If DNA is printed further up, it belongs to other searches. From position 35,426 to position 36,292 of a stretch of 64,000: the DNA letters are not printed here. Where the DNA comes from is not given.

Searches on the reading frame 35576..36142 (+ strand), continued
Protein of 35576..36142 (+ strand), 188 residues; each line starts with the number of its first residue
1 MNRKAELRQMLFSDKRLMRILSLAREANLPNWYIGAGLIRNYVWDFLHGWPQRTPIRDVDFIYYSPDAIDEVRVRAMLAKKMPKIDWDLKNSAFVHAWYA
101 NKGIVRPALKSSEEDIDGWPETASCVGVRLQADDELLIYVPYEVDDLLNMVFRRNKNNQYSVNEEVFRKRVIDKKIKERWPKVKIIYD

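Call 57: search_protein_families(library=pfam, proteins=[P0187, P0196, P0202, P0218, P0237, P0256, P0292, P0309, P0314, P0315], max_evalue=0.001)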
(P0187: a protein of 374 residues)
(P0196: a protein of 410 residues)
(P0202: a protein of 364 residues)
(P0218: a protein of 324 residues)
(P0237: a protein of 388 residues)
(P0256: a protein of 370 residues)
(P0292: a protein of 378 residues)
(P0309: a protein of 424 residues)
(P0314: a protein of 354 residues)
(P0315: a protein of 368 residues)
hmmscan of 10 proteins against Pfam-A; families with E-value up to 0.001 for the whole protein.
P0187 (374 aa): 3 families
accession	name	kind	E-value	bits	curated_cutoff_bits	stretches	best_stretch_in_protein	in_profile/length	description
PF06042.17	NTP_transf_6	-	3e-42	144.6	25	1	6-163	2-159/159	Nucleotidyltransferase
PF12710.13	HAD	-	2.3e-16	61.2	27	1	174-338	1-188/189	haloacid dehalogenase-like hydrolase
PF00702.32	Hydrolase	-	1.6e-10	42.1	26.4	1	173-338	3-187/191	haloacid dehalogenase-like hydrolase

P0196 (410 aa): 2 families
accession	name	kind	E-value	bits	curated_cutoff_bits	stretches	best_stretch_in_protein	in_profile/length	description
PF06042.17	NTP_transf_6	-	8.7e-63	211.3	25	1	247-404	2-159/159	Nucleotidyltransferase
PF03575.23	Peptidase_S51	-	3.3e-20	73.1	23.9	1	10-206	8-205/206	Peptidase family S51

P0202 (364 aa): 1 family
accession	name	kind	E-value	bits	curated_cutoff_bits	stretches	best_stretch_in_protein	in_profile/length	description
PF06042.17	NTP_transf_6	-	5.5e-56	189.2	25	1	194-356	3-159/159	Nucleotidyltransferase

P0218 (324 aa): 2 families
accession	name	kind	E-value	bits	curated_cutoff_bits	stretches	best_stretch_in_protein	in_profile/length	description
PF06042.17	NTP_transf_6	-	4.2e-44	150.6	25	1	158-315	4-156/159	Nucleotidyltransferase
PF04266.20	ASCH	-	1e-05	26.6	21.2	1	6-82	1-67/103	ASCH domain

P0237 (388 aa): 4 families
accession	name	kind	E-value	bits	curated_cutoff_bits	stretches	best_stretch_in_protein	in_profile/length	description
PF06042.17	NTP_transf_6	-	9.3e-60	201.5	25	1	30-187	2-159/159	Nucleotidyltransferase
PF12867.12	DinB_2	-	2.7e-07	31.5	24.8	1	231-357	3-128/128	DinB superfamily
PF04978.18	MST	-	5.8e-06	27.3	27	1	228-356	4-139/149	Mycothiol-S-transferase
PF07609.16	DUF1572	-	0.00012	22.3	23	1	227-366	11-151/163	Protein of unknown function (DUF1572)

P0256 (370 aa): 2 families
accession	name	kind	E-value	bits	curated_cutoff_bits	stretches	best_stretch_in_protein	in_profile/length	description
PF06042.17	NTP_transf_6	-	3.1e-50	170.6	25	1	205-367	3-159/159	Nucleotidyltransferase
PF00293.34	NUDIX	-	1.6e-14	54.5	21.1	1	41-154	1-119/134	NUDIX domain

P0292 (378 aa): 3 families
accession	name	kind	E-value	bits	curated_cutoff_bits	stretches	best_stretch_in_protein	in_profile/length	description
PF06042.17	NTP_transf_6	-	9.1e-48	162.5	25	1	26-185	3-159/159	Nucleotidyltransferase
PF13302.13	Acetyltransf_3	-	1.7e-24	87.5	25.4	1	219-355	1-138/138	Acetyltransferase (GNAT) domain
PF00583.31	Acetyltransf_1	-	1.5e-08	35.4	20.7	1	273-354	34-116/116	Acetyltransferase (GNAT) family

P0309 (424 aa): 9 families
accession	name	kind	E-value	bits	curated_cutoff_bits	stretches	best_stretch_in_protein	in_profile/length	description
PF06042.17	NTP_transf_6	-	1.7e-47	161.7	25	1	69-223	10-159/159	Nucleotidyltransferase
PF03848.20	TehB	-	1.4e-10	41.4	20.4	1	249-331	4-83/193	Tellurite resistance protein TehB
PF13649.12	Methyltransf_25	-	3.4e-10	40.9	27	1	283-369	1-97/97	Methyltransferase domain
PF13847.12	Methyltransf_31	-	4.9e-10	39.7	27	1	280-390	4-126/145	Methyltransferase domain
PF13489.12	Methyltransf_23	-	1.9e-08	34.7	27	1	278-376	21-119/164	Methyltransferase domain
PF08241.18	Methyltransf_11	-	7e-08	33.4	21.2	1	284-372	1-94/95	Methyltransferase domain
PF08242.18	Methyltransf_12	-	4.9e-07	30.8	30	1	284-371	1-98/98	Methyltransferase domain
PF08003.17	Methyltransf_9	-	7.1e-07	28.9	23.8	1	270-374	106-218/315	Protein of unknown function (DUF1698)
PF05175.20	MTS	-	4.9e-05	23.5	23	1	271-349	23-105/170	Methyltransferase small domain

P0314 (354 aa): 7 families
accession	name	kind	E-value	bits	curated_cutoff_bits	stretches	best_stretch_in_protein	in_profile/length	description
PF06042.17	NTP_transf_6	-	1.7e-56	190.9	25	1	24-179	3-158/159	Nucleotidyltransferase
PF00583.31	Acetyltransf_1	-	7.1e-14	52.5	20.7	1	210-327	7-116/116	Acetyltransferase (GNAT) family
PF13508.13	Acetyltransf_7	-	1.2e-09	38.9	27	1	248-328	10-83/84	Acetyltransferase (GNAT) domain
PF13673.13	Acetyltransf_10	-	4.3e-07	30.4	23.6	1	223-334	15-114/128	Acetyltransferase (GNAT) domain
PF13302.13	Acetyltransf_3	-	1.5e-06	29.3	25.4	1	229-327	44-137/138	Acetyltransferase (GNAT) domain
PF08445.16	FR47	-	4.3e-06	27.1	22.1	1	269-330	21-80/86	FR47-like protein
PF13420.13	Acetyltransf_4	-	9.7e-05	22.9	24.3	1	191-342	3-149/155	Acetyltransferase (GNAT) domain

P0315 (368 aa): 4 families
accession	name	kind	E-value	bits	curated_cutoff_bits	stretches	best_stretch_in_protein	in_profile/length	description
PF06042.17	NTP_transf_6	-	2.8e-45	154.5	25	1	39-192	10-159/159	Nucleotidyltransferase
PF13508.13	Acetyltransf_7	-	2.3e-09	37.9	27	1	267-340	2-83/84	Acetyltransferase (GNAT) domain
PF00583.31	Acetyltransf_1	-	3e-08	34.4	20.7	1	237-339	3-116/116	Acetyltransferase (GNAT) family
PF13673.13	Acetyltransf_10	-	9.2e-08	32.6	23.6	1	244-344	11-112/128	Acetyltransferase (GNAT) domain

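Call 58: predict_structure(alignment_id=A2)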
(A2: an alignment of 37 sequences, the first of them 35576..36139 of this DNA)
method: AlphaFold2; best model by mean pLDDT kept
length: 188 residues; sequences in the alignment: 37
mean_pLDDT: 95.0   pTM: 0.89
mean pLDDT of the five models: 95.0, 94.8, 94.6, 94.5, 93.7
residues with pLDDT >= 90: 169; 70-90: 18; 50-70: 1; < 50: 0
segments of 3 or more residues with pLDDT < 50: none
pLDDT, mean of each block of 10 residues (from residue 1): 91 96 98 96 93 89 97 97 96 94 92 97 97 97 97 93 94 95 95
secondary structure, 60 per line:
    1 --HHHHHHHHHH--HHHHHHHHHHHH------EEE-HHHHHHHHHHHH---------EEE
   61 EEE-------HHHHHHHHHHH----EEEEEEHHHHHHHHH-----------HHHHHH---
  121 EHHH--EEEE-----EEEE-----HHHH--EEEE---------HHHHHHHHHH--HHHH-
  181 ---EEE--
elements in order: H3-12 H15-26 E33-35 H37-48 E58-63 H71-81 E86-91 H92-100 H112-117 E127-130 E136-139 H145-148 E151-154 H164-173 H176-179 E184-186

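Call 62: search_protein_families(library=padloc, proteins=[window:35576-36139:+], max_evalue=0.01)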
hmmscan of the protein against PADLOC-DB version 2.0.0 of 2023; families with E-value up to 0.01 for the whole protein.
window:35576-36139:+ (188 aa): 0 families

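Call 63: search_protein_families(library=phrogs, proteins=[window:35576-36139:+], max_evalue=0.01)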
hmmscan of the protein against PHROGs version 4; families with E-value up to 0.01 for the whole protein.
window:35576-36139:+ (188 aa): 0 families

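Call 67: search_solved_structures(query=A2, max_evalue=10, show_alignments=5)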
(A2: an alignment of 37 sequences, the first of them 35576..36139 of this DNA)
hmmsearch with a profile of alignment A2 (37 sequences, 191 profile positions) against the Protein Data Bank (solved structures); distinct sequences matched with E-value up to 10: 1.
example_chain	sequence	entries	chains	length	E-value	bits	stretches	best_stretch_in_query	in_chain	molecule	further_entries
2la3_A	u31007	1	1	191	6.1e-48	165.9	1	2-188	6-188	Uncharacterized protein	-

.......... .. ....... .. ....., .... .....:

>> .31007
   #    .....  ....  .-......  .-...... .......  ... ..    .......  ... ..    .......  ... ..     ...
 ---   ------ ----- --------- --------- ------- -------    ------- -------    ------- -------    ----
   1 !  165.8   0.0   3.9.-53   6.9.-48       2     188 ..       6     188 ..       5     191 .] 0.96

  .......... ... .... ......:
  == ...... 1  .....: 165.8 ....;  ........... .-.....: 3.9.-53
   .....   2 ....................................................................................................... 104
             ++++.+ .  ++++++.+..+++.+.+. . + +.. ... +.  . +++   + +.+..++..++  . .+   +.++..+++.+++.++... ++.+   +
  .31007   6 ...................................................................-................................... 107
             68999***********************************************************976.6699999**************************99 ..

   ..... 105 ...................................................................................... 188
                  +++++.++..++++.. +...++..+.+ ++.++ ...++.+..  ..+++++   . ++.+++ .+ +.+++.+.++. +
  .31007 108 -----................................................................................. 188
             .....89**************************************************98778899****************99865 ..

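Call 73: search_protein_families(library=pfam, proteins=[L010:4906-5949:-, L010:6846-7238:+, L013:5919-6872:+, L014:3380-3745:-, L014:4328-4915:+, L015:6770-7654:+, L017:6873-7445:+, L019:6025-7194:+, L026:4986-5717:+, L028:4208-5752:+], max_evalue=0.0001)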
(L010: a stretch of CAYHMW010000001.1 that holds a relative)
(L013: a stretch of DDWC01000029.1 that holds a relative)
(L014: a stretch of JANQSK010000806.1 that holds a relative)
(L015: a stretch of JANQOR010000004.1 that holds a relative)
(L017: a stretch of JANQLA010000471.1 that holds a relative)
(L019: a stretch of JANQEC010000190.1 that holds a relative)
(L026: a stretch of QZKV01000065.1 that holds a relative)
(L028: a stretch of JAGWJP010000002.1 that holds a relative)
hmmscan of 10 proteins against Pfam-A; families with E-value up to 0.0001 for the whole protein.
L010:4906-5949:- (347 aa): 1 family
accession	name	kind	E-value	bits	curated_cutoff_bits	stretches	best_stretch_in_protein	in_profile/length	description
PF00248.27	Aldo_ket_red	-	1.3e-56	192.3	24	1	15-323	1-289/291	Aldo/keto reductase family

L010:6846-7238:+ (131 aa): 1 family
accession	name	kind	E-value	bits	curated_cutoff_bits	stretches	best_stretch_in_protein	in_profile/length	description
PF01850.27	PIN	-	7.3e-16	59.3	23.6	1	3-124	1-119/120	PIN domain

L013:5919-6872:+ (318 aa): 1 family
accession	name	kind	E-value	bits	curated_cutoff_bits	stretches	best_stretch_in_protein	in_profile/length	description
PF00795.27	CN_hydrolase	-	1.9e-25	90.1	23.2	1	5-263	1-250/256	Carbon-nitrogen hydrolase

L014:3380-3745:- (121 aa): 0 families

L014:4328-4915:+ (196 aa): 3 families
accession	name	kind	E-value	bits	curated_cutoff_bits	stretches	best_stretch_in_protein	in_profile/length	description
PF00583.31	Acetyltransf_1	-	9.1e-14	52.2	20.7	1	74-171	16-116/116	Acetyltransferase (GNAT) family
PF13508.13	Acetyltransf_7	-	3.5e-10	40.6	27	1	88-173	3-84/84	Acetyltransferase (GNAT) domain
PF13673.13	Acetyltransf_10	-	1.7e-06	28.5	23.6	1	66-173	5-109/128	Acetyltransferase (GNAT) domain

L015:6770-7654:+ (295 aa): 6 families
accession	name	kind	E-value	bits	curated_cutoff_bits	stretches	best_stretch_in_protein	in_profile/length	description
PF01738.24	DLH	-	2.3e-45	155.3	21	1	84-292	1-215/217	Dienelactone hydrolase family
PF23678.1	YqhI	-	2.1e-16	59.4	27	1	1-35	1-34/36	YqhI-like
PF00326.27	Peptidase_S9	-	4e-09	36.7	22.6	0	213-283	134-205/213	Prolyl oligopeptidase family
PF08840.17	BAAT_C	-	1.3e-08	35.6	20.9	1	160-210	3-54/210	BAAT / Acyl-CoA thioester hydrolase C terminal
PF07859.19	Abhydrolase_3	-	2.5e-05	24.6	25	0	223-267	166-209/210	alpha/beta hydrolase fold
PF02129.25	Peptidase_S15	-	8.5e-05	22.8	23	0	159-210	76-128/262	X-Pro dipeptidyl-peptidase (S15 family)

L017:6873-7445:+ (191 aa): 2 families
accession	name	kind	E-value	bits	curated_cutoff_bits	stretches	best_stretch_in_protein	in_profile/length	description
PF06414.18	Zeta_toxin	-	2.6e-10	40.5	22.3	1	3-133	17-162/199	Zeta toxin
PF13671.12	AAA_33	-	7.9e-05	23.4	27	0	5-130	2-131/143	AAA domain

L019:6025-7194:+ (390 aa): 1 family
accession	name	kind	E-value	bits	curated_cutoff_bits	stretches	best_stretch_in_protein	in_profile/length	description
PF00144.29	Beta-lactamase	-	2.8e-58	198.1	27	1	63-380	16-320/329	Beta-lactamase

L026:4986-5717:+ (244 aa): 3 families
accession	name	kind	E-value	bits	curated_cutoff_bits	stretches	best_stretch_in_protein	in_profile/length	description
PF08241.18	Methyltransf_11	-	2.1e-12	48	21.2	1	40-120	3-92/95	Methyltransferase domain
PF13649.12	Methyltransf_25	-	1.7e-08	35.4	27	1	50-116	20-94/97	Methyltransferase domain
PF01209.24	Ubie_methyltran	-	2.1e-05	24.4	20.1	1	71-117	99-145/233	ubiE/COQ5 methyltransferase family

L028:4208-5752:+ (515 aa): 4 families
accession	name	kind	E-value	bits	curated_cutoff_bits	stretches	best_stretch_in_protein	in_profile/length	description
PF02601.20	Exonuc_VII_L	-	3.4e-61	207.9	35.9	1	225-509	5-314/315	Exonuclease VII, large subunit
PF00570.28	HRDC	-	3e-18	66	23.8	1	4-69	3-68/68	HRDC domain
PF13742.12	tRNA_anti_2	-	1.1e-13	51.7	27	1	110-198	3-93/95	OB-fold nucleic acid binding domain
PF01336.31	tRNA_anti-codon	-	1.4e-05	25.4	27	1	126-200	1-73/75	OB-fold nucleic acid binding domain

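Call 74: search_dna_similar(query=window:35576-36139:+, collection=plasmids, mode=protein, max_evalue=0.00001, max_rows=15)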
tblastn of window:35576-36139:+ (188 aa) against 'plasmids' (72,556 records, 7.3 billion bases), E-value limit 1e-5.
Records with a match: 82; places in all: 87; records where one place covers at least 80% of the query: 79.
Best place of each record, by identity: <60% 82.
By first word of the organism name: Vibrio 17; Rhizobium 14; Burkholderia 10; Agrobacterium 9; Streptomyces 6; Pseudomonas 3; Sphingobium 3; Ralstonia 3; Novosphingobium 2; Stenotrophomonas 2; and 13 more.
By predicted mobility (MOB-suite, as given by PLSDB): non-mobilizable 38; mobilizable 28; conjugative 16.
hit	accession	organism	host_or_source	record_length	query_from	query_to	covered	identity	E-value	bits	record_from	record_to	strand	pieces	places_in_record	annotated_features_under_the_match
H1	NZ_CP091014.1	Burkholderia cenocepacia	-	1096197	1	186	99%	36.3%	5e-30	122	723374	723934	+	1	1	none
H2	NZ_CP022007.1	Burkholderia gladioli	cell culture,gladiolus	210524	21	187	89%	40.4%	1e-32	129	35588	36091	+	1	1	nucleotidyltransferase family protein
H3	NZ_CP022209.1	Burkholderia gladioli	Environment,environmental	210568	21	187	89%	40.4%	1e-32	129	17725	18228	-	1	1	nucleotidyltransferase family protein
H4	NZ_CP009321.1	Burkholderia gladioli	Plant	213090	21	187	89%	40.4%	1e-32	129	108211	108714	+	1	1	nucleotidyltransferase family protein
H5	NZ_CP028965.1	Burkholderia sp. IDO3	pure strain,reactor sludge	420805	21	187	89%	39.8%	1e-31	127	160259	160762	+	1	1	none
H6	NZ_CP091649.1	Burkholderia aenigmatica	-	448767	21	187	89%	39.8%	1e-31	127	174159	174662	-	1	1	none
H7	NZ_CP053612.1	Burkholderia sp. MBR-1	-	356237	21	187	89%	39.8%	3e-31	125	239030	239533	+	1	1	none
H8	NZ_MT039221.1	Serratia proteamaculans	-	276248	1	186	99%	33.9%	3e-21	97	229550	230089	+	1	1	nucleotidyltransferase family protein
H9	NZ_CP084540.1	Peribacillus frigoritolerans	snow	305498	6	185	96%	34.4%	4e-23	102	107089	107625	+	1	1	nucleotidyltransferase family protein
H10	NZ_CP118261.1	Agrobacterium vitis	Grape,cell culture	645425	6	186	96%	33.9%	3e-16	83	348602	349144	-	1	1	none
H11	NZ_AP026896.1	Aeromonas caviae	Microbe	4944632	3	185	97%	33.2%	2e-20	95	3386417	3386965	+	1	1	none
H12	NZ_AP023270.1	Agrobacterium vitis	Vitis vinifera,grapevine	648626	6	186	96%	33.3%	8e-17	84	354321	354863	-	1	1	nucleotidyltransferase family protein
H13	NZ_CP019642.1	Planococcus lenghuensis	whole organism,crude oil-contamination ...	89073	1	187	99%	32.1%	7e-26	110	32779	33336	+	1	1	nucleotidyltransferase family protein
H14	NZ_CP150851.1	Burkholderia pyrrocinia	-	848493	21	186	88%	35.9%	3e-25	108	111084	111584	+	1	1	nucleotidyltransferase family protein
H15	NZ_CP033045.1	Mesobacillus foraminis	cell culture,Red Sea lagoons-Mangrove ...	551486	2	185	98%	32.3%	2e-15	80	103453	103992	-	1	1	nucleotidyltransferase family protein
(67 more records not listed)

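Call 75: search_dna_similar(query=window:35576-36139:+, collection=phages, mode=protein, max_evalue=0.00001, max_rows=10)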
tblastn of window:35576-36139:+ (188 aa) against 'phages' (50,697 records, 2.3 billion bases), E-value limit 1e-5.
No match.

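Call 80: list_cluster_members(proteins=[L003:526-2676:-, L006:62-2422:-, L008:616-1464:-, P0006, P0003, P0129])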
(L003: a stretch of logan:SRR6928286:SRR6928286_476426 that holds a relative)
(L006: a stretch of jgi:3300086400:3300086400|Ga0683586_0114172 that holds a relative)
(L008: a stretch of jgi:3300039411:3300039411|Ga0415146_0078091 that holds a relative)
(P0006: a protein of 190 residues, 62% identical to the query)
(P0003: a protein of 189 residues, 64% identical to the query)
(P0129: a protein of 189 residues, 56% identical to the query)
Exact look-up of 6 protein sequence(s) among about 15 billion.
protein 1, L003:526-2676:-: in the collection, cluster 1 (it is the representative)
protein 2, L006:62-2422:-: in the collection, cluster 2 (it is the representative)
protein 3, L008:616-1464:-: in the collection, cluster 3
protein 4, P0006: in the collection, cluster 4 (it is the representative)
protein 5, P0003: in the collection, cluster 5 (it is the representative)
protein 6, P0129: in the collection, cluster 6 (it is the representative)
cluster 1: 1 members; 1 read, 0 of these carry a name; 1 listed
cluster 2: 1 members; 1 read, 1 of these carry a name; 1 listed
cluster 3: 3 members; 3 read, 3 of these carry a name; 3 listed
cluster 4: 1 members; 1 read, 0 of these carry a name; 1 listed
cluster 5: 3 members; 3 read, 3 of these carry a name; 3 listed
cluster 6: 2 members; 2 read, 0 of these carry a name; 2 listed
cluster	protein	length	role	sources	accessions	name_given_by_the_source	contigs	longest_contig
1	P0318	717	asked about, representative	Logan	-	-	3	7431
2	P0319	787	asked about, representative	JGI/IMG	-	valyl-tRNA synthetase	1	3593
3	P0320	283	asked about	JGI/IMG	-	hypothetical protein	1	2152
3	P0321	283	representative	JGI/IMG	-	hypothetical protein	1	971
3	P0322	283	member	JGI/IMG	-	hypothetical protein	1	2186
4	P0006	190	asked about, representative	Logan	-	-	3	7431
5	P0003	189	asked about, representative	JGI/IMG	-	hypothetical protein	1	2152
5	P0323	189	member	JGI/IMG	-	hypothetical protein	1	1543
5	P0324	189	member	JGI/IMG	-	hypothetical protein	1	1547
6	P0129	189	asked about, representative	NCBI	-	-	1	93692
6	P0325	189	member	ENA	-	-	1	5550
